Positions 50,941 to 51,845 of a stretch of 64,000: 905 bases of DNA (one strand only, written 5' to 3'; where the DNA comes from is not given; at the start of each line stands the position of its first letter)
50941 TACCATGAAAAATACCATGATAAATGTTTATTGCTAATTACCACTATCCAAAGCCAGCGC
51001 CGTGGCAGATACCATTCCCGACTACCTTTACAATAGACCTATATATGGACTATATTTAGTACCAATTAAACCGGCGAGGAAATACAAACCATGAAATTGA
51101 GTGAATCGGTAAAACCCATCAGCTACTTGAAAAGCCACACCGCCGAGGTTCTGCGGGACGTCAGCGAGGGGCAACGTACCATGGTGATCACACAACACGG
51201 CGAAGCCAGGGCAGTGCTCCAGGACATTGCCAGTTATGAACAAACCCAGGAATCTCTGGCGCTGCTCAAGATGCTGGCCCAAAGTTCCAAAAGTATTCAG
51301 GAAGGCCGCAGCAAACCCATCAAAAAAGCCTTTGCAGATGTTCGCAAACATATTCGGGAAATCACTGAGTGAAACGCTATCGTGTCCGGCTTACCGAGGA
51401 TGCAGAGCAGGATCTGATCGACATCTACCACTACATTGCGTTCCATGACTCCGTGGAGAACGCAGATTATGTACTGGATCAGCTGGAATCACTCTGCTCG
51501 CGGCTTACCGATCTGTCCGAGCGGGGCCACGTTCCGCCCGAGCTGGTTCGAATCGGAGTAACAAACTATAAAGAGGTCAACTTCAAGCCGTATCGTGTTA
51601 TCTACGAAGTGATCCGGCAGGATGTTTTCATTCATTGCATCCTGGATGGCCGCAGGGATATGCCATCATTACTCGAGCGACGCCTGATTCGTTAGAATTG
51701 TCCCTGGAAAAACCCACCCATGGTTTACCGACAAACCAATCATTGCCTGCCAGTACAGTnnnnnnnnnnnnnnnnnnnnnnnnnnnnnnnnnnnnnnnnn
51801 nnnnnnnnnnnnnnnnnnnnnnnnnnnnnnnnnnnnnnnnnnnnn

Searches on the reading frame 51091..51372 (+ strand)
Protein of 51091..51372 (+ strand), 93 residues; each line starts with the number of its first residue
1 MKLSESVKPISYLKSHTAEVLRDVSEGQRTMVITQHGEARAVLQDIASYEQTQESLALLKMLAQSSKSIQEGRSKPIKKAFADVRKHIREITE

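Call 7: search_protein_families(library=ncbifam, proteins=[window:51091-51372:+], max_evalue=0.01)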
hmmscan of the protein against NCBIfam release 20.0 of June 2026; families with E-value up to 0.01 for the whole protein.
window:51091-51372:+ (93 aa): 1 family
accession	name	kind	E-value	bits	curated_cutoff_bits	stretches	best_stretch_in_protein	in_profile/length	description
TIGR01552.1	phd_fam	subfamily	8.1e-11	41.1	20.8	1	9-60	3-53/53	type II toxin-antitoxin system prevent-host-death family antitoxin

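Call 8: search_protein_families(library=pfam, proteins=[window:51091-51372:+], max_evalue=0.01)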
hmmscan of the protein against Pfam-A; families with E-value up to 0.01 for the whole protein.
window:51091-51372:+ (93 aa): 1 family
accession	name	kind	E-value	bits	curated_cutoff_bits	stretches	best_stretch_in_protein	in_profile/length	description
PF02604.26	PhdYeFM_antitox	-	2.2e-16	59.8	29.8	1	6-74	2-70/74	Antitoxin Phd_YefM, type II toxin-antitoxin system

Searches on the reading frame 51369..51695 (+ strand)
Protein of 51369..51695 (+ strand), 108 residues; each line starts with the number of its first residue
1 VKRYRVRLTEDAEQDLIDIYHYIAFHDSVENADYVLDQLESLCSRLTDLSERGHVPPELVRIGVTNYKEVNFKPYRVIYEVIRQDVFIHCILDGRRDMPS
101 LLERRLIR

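Call 7: search_protein_families(library=ncbifam, proteins=[window:51369-51695:+], max_evalue=0.01)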
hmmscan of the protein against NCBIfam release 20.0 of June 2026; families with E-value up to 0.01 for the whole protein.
window:51369-51695:+ (108 aa): 1 family
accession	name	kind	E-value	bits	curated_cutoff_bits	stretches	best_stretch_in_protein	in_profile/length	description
TIGR02385.1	RelE_StbE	subfamily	0.0064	17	27.9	0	6-96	2-84/88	type II toxin-antitoxin system mRNA interferase toxin, RelE/StbE family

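Call 8: search_protein_families(library=pfam, proteins=[window:51369-51695:+], max_evalue=0.01)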
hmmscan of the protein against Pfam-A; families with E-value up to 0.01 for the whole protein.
window:51369-51695:+ (108 aa): 1 family
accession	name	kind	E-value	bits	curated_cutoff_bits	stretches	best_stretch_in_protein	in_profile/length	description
PF05016.21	ParE_toxin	-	8.7e-17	61.9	23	1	6-98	1-89/89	ParE toxin of type II toxin-antitoxin system, parDE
